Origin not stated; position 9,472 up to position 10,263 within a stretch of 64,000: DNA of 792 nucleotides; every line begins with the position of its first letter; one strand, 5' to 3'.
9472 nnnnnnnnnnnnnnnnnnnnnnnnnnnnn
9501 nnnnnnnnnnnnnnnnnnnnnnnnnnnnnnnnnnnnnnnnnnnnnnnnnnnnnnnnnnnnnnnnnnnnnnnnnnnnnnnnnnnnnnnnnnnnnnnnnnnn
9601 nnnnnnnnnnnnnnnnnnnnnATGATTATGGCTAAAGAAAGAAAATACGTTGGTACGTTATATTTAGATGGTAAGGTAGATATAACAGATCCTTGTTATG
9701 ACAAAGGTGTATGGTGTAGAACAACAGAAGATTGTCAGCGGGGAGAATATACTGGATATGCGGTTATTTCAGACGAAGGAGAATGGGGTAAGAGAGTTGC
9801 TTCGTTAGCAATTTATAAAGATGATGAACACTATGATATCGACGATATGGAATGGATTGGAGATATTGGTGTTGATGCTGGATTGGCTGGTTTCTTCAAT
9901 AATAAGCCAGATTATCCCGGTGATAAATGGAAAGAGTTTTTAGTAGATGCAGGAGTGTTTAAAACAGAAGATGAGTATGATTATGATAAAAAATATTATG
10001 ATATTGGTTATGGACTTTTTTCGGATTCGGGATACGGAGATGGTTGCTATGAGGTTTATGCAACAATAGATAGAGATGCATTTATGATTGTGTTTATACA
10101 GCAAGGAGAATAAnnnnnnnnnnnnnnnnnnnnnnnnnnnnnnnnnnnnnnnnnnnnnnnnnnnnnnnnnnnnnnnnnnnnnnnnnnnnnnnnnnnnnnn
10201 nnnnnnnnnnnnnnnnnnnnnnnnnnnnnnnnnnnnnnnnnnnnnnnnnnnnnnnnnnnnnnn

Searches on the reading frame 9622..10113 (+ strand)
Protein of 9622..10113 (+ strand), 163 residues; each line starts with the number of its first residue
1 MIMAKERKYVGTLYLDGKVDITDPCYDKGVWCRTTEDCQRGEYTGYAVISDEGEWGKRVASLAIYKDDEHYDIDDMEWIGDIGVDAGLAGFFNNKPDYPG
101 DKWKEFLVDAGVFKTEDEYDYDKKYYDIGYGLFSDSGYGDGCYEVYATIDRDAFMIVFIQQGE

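Call 61: search_protein_families(library=pfam, proteins=[window:9622-10113:+], max_evalue=0.01)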
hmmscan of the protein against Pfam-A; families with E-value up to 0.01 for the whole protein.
window:9622-10113:+ (163 aa): 1 family
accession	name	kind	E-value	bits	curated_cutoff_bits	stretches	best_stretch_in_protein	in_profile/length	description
PF14025.11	DUF4241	-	0.0022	18.6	27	0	63-153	68-182/189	Protein of unknown function (DUF4241)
